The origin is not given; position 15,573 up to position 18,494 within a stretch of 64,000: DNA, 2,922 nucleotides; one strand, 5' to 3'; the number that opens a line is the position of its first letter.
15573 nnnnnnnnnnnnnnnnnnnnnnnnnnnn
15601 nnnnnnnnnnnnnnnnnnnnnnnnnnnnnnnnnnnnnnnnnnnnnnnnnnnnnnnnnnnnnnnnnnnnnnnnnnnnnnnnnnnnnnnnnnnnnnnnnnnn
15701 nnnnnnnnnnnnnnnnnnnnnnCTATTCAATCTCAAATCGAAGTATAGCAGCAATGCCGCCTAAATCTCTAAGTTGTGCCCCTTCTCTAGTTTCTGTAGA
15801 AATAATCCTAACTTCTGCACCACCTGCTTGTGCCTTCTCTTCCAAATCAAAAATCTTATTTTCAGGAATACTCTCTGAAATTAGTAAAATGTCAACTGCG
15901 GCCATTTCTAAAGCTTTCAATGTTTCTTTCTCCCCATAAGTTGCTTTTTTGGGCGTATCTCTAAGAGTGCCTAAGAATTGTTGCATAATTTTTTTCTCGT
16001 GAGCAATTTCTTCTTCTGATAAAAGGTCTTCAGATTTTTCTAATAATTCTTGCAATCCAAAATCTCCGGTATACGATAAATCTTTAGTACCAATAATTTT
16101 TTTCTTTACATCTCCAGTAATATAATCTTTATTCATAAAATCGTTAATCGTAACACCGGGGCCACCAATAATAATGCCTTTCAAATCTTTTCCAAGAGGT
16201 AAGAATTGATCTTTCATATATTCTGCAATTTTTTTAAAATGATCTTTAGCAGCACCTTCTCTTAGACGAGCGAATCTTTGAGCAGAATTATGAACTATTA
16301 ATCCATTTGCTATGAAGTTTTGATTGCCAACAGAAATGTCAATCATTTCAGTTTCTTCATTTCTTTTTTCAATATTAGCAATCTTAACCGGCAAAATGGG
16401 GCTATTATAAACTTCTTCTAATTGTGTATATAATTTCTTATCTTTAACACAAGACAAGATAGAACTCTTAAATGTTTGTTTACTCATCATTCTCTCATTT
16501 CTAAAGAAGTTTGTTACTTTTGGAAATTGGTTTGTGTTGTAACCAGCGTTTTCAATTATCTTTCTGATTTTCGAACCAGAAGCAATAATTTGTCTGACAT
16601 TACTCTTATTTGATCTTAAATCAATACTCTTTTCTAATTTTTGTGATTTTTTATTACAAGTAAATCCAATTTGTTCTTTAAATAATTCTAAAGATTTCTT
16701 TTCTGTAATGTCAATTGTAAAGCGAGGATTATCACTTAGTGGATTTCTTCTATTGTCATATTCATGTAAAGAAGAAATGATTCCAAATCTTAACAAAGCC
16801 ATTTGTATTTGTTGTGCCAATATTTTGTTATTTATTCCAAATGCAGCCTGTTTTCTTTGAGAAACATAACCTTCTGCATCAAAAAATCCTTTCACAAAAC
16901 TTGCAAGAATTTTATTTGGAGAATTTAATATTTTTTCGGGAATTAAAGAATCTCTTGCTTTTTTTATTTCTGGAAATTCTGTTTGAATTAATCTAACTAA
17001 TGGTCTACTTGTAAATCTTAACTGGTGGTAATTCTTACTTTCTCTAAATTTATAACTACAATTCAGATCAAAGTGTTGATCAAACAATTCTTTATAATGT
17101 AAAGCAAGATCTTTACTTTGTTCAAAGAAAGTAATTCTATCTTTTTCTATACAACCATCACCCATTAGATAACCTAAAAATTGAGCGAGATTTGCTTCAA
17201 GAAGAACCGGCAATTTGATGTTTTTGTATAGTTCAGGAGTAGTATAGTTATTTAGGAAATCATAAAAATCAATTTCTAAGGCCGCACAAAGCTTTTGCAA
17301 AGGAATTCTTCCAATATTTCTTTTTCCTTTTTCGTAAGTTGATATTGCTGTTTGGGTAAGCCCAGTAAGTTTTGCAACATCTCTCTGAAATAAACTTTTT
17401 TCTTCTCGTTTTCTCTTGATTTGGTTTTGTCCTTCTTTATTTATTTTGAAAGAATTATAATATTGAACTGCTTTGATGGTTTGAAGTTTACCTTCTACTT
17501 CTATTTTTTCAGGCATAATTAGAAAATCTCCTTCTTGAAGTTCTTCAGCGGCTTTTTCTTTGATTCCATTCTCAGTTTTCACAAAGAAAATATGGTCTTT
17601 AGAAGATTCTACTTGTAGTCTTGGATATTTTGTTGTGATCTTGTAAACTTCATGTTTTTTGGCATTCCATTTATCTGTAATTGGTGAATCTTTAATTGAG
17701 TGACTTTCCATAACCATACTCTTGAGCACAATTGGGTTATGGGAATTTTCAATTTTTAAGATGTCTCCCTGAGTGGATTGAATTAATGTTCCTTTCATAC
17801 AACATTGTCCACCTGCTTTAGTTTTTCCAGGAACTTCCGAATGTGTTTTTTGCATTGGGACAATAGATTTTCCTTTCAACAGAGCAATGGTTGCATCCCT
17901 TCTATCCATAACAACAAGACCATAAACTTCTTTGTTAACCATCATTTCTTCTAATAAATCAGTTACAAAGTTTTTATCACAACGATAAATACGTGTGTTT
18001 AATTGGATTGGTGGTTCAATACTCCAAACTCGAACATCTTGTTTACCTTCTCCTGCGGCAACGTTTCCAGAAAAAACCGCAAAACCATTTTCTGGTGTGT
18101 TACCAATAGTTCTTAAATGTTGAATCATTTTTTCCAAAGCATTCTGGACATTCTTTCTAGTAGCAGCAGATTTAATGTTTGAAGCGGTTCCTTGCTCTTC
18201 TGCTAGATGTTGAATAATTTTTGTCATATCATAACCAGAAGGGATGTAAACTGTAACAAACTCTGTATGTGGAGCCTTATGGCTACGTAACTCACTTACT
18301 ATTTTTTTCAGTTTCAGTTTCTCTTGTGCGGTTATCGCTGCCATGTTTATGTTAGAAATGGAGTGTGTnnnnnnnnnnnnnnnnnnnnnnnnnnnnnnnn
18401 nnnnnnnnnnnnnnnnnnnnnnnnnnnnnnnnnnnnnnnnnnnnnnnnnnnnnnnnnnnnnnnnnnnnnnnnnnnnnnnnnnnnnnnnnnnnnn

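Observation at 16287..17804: Intein splitting the catalytic GGQ|S motif of aRF1, carrying a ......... endonuclease plus an XRE-type HTH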

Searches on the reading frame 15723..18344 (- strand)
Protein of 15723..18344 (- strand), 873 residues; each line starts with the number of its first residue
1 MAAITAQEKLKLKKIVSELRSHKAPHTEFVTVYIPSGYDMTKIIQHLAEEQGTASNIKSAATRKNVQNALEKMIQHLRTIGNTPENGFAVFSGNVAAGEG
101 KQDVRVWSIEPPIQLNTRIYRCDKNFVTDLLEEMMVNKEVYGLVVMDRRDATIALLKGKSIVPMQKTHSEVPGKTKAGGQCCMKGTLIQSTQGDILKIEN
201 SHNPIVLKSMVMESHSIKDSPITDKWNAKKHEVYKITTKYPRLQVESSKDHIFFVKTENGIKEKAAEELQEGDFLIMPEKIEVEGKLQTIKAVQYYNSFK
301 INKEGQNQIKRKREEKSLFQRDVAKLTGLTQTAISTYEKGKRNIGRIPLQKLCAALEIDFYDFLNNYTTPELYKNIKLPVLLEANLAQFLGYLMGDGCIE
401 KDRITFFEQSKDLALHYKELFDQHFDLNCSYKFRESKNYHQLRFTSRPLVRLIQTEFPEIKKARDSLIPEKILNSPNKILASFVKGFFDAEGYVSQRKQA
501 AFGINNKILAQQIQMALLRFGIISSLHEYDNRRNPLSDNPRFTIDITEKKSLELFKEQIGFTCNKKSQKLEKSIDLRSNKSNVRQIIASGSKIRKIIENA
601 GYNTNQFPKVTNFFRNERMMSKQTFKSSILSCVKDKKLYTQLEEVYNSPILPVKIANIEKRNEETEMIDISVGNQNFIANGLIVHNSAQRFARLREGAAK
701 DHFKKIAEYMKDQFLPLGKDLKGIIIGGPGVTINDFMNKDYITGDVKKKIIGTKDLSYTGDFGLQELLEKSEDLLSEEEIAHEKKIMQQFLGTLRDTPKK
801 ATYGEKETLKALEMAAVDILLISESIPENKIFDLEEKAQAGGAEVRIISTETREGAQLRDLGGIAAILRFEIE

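Call 4: search_protein_families(library=pfam, proteins=[window:15723-18344:-], max_evalue=0.1)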
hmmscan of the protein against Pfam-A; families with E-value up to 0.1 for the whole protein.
window:15723-18344:- (873 aa): 14 families
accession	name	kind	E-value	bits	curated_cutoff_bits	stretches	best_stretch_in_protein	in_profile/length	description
PF03464.20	eRF1_2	-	5.9e-32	111.2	27.1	2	686-777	41-133/133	eRF1 domain 2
PF03465.20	eRF1_3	-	4.8e-23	82.1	25.8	1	780-872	1-106/106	eRF1 domain 3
PF14528.11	LAGLIDADG_3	-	1.8e-20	73.4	22.5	2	480-560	3-82/82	LAGLIDADG-like domain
PF14890.11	Intein_splicing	-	5.1e-19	69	35.8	1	211-686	27-155/155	Intein splicing domain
PF03463.20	eRF1_1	-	6.2e-15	55.7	23.8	1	13-134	1-122/123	eRF1 domain 1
PF01381.28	HTH_3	-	1.5e-09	38.2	23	1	309-362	1-54/55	Helix-turn-helix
PF18854.6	baeRF_family10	-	1.1e-06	29.4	27.1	1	687-758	60-127/143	Bacterial archaeo-eukaryotic release factor family 10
PF18859.6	acVLRF1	-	2.8e-06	28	27.1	1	687-728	43-81/130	Actinobacteria/chloroflexi VLRF1 release factor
PF13443.12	HTH_26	-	1.4e-05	25.7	22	1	310-364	3-58/63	Cro/C1-type HTH DNA-binding domain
PF12844.13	HTH_19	-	4.2e-05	23.8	30.2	1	309-367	4-62/64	Helix-turn-helix domain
PF13560.12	HTH_31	-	0.00038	21.1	27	1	309-356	6-54/64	Helix-turn-helix domain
PF13744.12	HTH_37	-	0.00044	20.4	27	1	307-357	21-69/80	Helix-turn-helix domain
PF15731.11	MqsA_antitoxin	-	0.018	15.6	30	1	292-343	57-108/131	Antitoxin component of bacterial toxin-antitoxin system, MqsA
PF18426.6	Tli4_C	-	0.054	14.1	25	0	304-353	43-90/161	Tle cognate immunity protein 4 C-terminal domain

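Call 5: search_protein_families(library=ncbifam, proteins=[window:15723-18344:-], max_evalue=0.1)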
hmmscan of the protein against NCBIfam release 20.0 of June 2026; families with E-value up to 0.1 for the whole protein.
window:15723-18344:- (873 aa): 21 families
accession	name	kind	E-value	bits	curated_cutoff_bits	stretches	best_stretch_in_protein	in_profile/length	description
TIGR03676.1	aRF1_eRF1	equivalog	5.2e-116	387.8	234.7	3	8-181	1-174/403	peptide chain release factor aRF-1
TIGR00111.1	pelota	equivalog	6.8e-28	98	177.65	1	692-872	172-351/351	mRNA surveillance protein pelota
NF011418.0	PRK14845.1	equivalog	1.2e-22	79.6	756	2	234-607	94-341/1049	translation initiation factor IF-2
NF005852.0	PRK07773.1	equivalog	2.1e-17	62.7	780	1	380-689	503-829/886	replicative DNA helicase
NF038098.1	GyrA_w_intein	exception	4.8e-16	57.9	1850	1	383-694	236-545/1232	intein-containing DNA gyrase subunit A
NF006207.0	PRK08332.1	equivalog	1.2e-13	49.3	2400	1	197-696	344-710/1684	vitamin B12-dependent ribonucleotide reductase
NF045703.1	rSAM_Tes_intein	exception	1.5e-12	46.2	1700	1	230-528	228-514/1040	tetraether lipid synthase Tes, intein-containing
NF011287.0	PRK14698.1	equivalog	2.6e-11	42.3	1238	1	364-500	371-506/1017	V-type ATP synthase subunit A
NF038162.1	RtcB_rel_intein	exception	6.1e-10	37.7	1150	1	385-705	239-599/961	intein-containing RtcB family protein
NF041024.1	acVLRF1_NCBI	exception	4.4e-07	29.8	125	1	687-737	116-166/208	acVLRF1 family peptidyl-tRNA hydrolase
NF038136.1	rSAM_Rv_intein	exception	4.6e-07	29.1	700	1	573-690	224-338/574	intein-containing Rv2578c family radical SAM protein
TIGR03070.1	couple_hipB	subfamily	4.4e-06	26.6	71.65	1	307-356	5-51/58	type II toxin-antitoxin system Y4mF family antitoxin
NF007408.0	PRK09943.1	equivalog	1.4e-05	24.7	211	1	308-369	11-72/185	HTH-type transcriptional regulator PuuR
TIGR03830.1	CxxCG_CxxCG_HTH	subfamily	5e-05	23.1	61.8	1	304-342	65-103/127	type II TA system antitoxin MqsA family protein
TIGR01443.1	intein_Cterm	domain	9.6e-05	22.5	15.6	1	669-687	4-24/24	intein C-terminal splicing region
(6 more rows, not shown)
